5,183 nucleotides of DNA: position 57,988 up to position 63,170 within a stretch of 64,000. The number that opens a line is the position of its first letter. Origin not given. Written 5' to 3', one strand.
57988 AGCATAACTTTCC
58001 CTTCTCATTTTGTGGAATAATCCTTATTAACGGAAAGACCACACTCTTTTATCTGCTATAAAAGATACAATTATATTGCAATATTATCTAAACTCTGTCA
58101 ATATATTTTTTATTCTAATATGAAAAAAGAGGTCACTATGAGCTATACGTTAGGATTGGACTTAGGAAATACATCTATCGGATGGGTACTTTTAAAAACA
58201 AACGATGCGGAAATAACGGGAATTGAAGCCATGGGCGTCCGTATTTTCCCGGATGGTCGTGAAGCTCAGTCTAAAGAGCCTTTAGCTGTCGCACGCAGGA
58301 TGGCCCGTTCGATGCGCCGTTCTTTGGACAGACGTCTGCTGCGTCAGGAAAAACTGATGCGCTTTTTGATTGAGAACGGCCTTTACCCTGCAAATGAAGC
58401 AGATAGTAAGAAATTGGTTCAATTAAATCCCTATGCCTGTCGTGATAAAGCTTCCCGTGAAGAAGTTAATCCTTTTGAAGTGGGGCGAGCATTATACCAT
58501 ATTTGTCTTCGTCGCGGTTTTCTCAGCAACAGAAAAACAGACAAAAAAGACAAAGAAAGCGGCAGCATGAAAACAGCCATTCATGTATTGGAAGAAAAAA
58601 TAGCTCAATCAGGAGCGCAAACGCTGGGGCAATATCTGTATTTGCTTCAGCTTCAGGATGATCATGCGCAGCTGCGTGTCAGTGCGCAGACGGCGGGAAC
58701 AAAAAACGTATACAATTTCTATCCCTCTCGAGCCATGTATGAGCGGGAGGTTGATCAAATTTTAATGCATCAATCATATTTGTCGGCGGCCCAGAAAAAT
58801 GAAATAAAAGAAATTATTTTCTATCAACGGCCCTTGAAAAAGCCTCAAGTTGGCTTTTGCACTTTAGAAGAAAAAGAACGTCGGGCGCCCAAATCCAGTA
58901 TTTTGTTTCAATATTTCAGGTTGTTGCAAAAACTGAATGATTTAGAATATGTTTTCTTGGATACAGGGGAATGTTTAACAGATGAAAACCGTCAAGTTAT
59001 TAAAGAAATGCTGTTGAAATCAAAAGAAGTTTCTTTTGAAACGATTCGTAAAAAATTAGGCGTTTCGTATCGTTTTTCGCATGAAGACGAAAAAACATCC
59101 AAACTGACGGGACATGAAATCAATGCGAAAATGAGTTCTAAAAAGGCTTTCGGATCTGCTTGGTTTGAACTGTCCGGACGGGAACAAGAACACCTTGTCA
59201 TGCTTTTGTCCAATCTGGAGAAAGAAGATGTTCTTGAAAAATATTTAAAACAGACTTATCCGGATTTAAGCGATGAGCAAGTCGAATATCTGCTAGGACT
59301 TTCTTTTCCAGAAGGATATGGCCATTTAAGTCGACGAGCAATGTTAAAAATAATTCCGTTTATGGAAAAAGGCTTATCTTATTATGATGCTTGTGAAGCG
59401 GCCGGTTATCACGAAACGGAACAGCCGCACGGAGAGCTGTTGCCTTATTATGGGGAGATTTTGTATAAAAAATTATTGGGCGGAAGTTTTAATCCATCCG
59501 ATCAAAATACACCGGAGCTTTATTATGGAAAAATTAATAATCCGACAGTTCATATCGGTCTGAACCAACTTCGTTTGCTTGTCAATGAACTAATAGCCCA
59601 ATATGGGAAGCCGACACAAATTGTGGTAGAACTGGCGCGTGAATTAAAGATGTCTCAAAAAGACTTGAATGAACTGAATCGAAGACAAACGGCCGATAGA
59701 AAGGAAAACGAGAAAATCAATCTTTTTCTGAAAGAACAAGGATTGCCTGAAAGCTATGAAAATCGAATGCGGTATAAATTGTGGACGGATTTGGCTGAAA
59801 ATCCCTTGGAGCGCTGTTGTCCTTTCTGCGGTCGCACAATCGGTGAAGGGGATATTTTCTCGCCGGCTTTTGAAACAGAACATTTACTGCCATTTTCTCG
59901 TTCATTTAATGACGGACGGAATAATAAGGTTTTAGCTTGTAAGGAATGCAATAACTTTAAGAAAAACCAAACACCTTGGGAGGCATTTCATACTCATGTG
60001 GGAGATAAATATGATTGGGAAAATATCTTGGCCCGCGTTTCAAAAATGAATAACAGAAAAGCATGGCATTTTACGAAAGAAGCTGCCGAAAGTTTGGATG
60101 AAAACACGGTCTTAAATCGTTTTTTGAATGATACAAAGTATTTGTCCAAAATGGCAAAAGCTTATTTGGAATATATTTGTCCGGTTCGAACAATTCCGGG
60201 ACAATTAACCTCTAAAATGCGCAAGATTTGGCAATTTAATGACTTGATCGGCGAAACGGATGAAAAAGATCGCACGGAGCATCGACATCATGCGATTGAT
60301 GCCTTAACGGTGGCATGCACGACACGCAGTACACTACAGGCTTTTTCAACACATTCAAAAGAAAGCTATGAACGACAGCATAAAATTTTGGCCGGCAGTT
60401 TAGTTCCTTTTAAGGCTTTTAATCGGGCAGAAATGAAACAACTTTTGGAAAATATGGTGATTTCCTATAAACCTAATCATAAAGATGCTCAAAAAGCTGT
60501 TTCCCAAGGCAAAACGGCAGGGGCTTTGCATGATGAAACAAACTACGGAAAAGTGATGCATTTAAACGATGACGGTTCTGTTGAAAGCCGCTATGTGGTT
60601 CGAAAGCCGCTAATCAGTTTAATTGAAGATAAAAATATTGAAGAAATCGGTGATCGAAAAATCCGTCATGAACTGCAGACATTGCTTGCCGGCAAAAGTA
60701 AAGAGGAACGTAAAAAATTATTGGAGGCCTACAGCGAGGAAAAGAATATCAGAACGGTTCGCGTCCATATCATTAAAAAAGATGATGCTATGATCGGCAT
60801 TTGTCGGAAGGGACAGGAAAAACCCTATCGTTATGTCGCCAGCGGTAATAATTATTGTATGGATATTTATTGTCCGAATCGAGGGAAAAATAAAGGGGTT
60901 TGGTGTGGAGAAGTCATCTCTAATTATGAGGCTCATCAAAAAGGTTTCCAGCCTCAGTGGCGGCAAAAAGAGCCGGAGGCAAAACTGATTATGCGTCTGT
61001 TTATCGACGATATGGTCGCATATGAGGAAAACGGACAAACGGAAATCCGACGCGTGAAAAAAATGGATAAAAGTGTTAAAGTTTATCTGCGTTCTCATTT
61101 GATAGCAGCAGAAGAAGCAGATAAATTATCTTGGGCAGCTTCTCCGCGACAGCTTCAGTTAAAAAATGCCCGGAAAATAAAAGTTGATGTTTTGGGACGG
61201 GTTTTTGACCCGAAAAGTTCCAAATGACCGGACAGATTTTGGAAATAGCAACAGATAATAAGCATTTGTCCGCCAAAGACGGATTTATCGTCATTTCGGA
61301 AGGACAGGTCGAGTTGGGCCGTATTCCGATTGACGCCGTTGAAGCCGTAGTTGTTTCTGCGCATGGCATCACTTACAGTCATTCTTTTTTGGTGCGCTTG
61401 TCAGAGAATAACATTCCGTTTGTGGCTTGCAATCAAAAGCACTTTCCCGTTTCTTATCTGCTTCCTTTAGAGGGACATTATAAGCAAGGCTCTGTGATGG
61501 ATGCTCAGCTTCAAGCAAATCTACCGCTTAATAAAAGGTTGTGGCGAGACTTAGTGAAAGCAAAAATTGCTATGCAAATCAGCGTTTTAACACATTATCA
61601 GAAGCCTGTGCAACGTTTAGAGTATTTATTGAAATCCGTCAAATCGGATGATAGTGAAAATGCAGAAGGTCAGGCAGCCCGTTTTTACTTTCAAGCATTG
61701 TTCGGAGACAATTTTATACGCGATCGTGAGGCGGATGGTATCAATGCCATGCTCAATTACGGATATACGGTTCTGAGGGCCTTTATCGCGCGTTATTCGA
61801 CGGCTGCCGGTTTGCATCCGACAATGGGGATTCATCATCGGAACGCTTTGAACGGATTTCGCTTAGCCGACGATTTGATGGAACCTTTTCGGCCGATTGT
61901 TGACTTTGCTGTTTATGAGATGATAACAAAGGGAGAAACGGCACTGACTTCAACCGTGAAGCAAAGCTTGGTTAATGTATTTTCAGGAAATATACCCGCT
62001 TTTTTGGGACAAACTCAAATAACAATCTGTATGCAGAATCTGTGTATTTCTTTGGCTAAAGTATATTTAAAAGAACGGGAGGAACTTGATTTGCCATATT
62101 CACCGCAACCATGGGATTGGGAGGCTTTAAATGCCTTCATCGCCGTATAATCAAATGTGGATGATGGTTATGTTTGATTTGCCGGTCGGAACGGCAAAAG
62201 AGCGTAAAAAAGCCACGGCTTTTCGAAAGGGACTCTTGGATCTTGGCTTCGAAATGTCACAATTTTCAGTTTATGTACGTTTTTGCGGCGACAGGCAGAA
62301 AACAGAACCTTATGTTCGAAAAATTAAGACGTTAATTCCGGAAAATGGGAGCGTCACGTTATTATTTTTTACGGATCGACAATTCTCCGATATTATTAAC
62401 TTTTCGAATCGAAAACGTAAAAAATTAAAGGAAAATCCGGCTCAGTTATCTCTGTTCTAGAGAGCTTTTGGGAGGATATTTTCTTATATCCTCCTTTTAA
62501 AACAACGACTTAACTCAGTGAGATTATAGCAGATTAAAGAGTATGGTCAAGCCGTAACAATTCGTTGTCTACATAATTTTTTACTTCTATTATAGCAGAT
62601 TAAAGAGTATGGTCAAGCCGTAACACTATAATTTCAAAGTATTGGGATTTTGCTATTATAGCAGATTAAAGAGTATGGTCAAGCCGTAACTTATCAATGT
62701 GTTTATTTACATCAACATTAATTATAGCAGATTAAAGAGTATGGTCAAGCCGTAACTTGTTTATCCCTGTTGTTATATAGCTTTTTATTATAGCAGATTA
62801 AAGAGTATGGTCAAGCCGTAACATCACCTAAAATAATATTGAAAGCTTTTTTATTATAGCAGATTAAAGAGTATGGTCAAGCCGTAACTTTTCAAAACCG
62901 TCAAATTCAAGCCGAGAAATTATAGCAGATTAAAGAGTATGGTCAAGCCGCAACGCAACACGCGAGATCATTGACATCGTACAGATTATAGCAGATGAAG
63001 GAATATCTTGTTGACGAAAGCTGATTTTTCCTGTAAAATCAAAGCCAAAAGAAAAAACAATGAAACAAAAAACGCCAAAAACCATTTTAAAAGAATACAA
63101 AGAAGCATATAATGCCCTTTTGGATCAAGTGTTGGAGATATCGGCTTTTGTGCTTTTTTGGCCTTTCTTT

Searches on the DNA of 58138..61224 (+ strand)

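Call 52: search_with_rna_model(model_id=R1, sources=[L001, L002, L003, L004, L005, L006, L007, L008, L009, L010, L011, L012, L013, L014, L015, L016, L017, L018, L019, L020, L021, L022, L023, L024, L025, L026, L027, L028, L029, L030, L031, L032, L033, L034, L035, L036, L037, L038, L039, L040, L041, L042, L043, L044, L045, L046, L047, L048, L049, L050, L051, L052, L053, L054, L055, L056, L057, L058, L059, L060, L061, L062, L063, L064, L065, L066, L067, L068, L069, L070, L071, L072, L073, L074, L075, L076, L077, L078, L079, L080, L081, L082, L083, L084, L085, L086, L087, L088, window], max_evalue=0.001, make_alignment=true)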
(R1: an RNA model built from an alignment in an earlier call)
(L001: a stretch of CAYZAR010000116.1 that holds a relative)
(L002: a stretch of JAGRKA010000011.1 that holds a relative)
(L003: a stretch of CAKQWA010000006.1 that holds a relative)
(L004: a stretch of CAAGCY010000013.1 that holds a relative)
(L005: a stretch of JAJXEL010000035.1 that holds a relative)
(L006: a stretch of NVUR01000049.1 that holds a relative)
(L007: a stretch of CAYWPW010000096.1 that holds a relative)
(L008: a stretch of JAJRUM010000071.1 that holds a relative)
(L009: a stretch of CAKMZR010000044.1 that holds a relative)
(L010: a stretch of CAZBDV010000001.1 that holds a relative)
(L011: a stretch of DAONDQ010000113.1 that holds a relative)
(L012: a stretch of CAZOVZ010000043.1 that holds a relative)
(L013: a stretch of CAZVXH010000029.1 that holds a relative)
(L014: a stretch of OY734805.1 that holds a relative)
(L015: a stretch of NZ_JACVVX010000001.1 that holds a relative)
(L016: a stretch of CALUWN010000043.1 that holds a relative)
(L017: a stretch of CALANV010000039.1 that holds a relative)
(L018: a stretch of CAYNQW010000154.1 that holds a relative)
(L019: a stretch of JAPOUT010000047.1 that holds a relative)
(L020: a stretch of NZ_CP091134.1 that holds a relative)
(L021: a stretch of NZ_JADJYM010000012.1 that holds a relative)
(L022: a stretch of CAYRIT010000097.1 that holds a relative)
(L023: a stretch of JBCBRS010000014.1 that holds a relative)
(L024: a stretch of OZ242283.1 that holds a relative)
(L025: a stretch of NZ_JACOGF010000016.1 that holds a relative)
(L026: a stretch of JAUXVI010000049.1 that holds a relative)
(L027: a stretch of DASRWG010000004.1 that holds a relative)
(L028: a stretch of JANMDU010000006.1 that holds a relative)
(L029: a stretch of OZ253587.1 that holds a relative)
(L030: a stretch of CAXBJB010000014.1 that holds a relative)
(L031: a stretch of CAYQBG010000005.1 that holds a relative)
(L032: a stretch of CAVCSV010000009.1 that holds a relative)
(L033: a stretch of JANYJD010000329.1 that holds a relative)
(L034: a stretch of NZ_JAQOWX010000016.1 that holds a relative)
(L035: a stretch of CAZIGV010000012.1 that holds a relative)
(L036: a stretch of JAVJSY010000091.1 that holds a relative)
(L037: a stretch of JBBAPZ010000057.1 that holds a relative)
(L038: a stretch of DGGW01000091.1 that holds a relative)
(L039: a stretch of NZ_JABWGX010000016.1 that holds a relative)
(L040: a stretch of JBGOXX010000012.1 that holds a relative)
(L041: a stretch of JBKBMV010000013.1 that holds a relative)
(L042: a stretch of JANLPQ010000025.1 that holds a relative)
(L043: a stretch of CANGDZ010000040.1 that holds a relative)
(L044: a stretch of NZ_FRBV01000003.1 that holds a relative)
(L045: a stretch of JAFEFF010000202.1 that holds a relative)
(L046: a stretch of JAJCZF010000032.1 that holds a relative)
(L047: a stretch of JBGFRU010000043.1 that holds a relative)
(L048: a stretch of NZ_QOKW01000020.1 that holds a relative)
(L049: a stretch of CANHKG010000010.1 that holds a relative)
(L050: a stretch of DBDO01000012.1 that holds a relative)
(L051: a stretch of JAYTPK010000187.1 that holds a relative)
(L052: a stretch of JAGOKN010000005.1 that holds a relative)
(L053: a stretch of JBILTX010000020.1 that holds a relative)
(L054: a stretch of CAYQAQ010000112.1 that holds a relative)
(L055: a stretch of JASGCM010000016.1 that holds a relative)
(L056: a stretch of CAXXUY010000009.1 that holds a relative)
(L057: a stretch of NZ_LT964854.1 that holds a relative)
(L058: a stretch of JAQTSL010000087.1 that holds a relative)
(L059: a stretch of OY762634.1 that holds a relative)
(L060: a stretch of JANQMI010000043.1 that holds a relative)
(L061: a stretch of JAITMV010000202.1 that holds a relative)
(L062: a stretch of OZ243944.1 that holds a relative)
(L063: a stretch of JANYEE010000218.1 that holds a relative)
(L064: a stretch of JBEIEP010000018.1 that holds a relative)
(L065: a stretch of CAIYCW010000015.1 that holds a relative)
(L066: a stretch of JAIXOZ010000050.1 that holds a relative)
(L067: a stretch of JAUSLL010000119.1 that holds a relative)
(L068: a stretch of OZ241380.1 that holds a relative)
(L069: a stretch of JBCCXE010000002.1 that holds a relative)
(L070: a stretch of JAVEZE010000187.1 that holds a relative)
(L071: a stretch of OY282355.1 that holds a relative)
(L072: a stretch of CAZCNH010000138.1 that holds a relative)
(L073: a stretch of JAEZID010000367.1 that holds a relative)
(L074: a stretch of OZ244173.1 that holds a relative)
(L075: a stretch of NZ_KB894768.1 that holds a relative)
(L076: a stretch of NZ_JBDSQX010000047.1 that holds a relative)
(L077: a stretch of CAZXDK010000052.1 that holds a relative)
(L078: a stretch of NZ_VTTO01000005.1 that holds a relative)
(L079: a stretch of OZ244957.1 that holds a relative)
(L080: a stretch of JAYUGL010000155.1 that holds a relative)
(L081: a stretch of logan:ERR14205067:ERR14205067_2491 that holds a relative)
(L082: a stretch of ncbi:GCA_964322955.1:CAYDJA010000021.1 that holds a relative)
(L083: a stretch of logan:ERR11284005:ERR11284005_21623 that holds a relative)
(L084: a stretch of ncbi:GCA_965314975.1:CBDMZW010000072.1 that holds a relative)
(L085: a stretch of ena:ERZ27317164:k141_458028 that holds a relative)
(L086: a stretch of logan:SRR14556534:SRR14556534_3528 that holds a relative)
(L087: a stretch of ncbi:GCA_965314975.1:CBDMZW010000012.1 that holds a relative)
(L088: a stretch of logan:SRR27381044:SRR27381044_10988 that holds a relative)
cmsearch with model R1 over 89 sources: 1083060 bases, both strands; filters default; matches with E-value up to 0.001: 49.
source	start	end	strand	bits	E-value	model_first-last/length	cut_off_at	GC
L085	3843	3927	-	86.6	8.2e-15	1-89/89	no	0.36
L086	153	237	-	86.6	8.2e-15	1-89/89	no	0.36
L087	3843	3927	-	85.9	1.1e-14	1-89/89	no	0.39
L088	3839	3925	-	84.9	1.9e-14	1-89/89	no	0.33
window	57976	58062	-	84.9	1.9e-14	1-89/89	no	0.33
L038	990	1079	-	84.7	2e-14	1-89/89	no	0.46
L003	1655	1745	-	84.7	2e-14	1-89/89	no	0.45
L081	3839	3926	-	83.8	3.1e-14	1-89/89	no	0.34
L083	3839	3926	-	80.9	1.2e-13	1-89/89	no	0.33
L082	3839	3926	-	80.7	1.4e-13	1-89/89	no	0.35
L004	5839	5929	-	79.5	2.4e-13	1-89/89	no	0.44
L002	5851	5940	-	79.2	2.8e-13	1-89/89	no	0.47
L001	128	216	-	78.6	3.7e-13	1-89/89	no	0.4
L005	1387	1477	-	77.9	5.1e-13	1-89/89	no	0.42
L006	256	343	-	77.9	5.3e-13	1-89/89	no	0.39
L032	5838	5928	-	75.8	1.4e-12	1-89/89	no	0.45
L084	3851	3934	-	74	3.4e-12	1-89/89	no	0.32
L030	5839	5925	-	69.8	2.4e-11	1-89/89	no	0.47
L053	5840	5921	-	66.4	1.3e-10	1-89/89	no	0.43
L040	5820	5924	-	55.9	1.8e-08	1-89/89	no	0.6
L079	5602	5689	-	55.6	2.1e-08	1-89/89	no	0.45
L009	5811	5891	-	48.6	5.8e-07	1-89/89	no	0.42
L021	5817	5904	-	48.3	6.9e-07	1-89/89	no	0.51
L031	5786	5882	-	47.6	9.4e-07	1-89/89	no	0.47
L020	5817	5904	-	46.7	1.5e-06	1-89/89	no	0.44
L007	746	834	-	46.3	1.8e-06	1-89/89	no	0.39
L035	176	272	-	46.2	1.8e-06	1-89/89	no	0.53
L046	2265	2361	-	45.9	2.2e-06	1-89/89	no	0.47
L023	5849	5936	-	45.7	2.4e-06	1-89/89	no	0.49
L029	5829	5915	-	43.6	6.5e-06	1-89/89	no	0.62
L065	953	1038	-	41.6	1.6e-05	1-89/89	no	0.62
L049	5849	5937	-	41.4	1.8e-05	1-89/89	no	0.67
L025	5839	5926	-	39.9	3.7e-05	1-89/89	no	0.44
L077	3196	3283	-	39.7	4e-05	1-89/89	no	0.48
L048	5760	5850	-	39.6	4.2e-05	1-89/89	no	0.64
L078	5761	5851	-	39.3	4.9e-05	1-89/89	no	0.63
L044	5826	5913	-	39.1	5.4e-05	1-89/89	no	0.5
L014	5726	5825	-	38.3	8e-05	1-89/89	no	0.48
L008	5824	5912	-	37.8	0.0001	1-89/89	no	0.4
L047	4542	4625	-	36.3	0.0002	1-89/89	no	0.49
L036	5754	5865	-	35.9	0.00025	1-89/89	no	0.61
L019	5726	5826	-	35.7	0.00027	1-89/89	no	0.49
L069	5489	5556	-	34.9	0.0004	1-89/89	no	0.44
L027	5841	5927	-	34.3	0.00053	1-89/89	no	0.53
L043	5847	5934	-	33.7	0.0007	1-89/89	no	0.49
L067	5729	5786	-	33.7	0.00071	30-89/89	no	0.52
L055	5856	5943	-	33.6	0.00075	1-89/89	no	0.49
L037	1527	1614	-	33.2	0.00091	1-89/89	no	0.5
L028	5156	5243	-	33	0.001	1-89/89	no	0.48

Alignment A4: 49 matches aligned to the model, 130 columns, each read 5' to 3' on its own strand. Consensus structure (alignment columns), stored with it:
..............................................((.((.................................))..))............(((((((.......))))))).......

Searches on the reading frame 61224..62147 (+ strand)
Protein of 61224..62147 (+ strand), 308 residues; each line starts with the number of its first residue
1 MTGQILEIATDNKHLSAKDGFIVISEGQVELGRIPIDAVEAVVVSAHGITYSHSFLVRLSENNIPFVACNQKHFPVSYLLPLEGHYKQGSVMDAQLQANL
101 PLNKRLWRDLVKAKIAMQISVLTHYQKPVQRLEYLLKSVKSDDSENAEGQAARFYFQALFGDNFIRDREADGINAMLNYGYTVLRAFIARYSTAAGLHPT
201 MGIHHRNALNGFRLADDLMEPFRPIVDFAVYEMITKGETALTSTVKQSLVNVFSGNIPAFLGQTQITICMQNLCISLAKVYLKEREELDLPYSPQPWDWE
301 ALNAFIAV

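Call 14: search_protein_families(library=pfam, proteins=[window:61224-62147:+])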
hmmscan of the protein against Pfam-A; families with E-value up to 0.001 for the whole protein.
window:61224-62147:+ (308 aa): 1 family
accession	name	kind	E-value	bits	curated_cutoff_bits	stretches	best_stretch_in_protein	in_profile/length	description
PF01867.21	Cas_Cas1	-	5.8e-34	118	22.3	1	8-240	3-256/283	CRISPR associated protein Cas1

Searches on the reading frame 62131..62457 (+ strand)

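Call 14: search_protein_families(library=pfam, proteins=[window:62131-62457:+])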
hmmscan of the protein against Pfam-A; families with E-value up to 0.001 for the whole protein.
window:62131-62457:+ (109 aa): 2 families
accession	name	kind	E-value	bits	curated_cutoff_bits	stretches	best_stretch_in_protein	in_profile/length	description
PF09827.14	CRISPR_Cas2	-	3.3e-16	59.7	23.8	1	9-87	1-73/74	CRISPR associated protein Cas2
PF20803.2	PaaX_M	-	7.6e-06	26.4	24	1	5-51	3-46/83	PaaX protein central Cas2-like domain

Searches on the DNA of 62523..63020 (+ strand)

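Call 63: search_dna_similar(query=window:62523-63020:+, collection=phages, mode=distant, max_evalue=0.05, max_rows=10)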
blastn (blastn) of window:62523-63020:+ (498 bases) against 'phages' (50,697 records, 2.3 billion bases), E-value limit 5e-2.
No match.
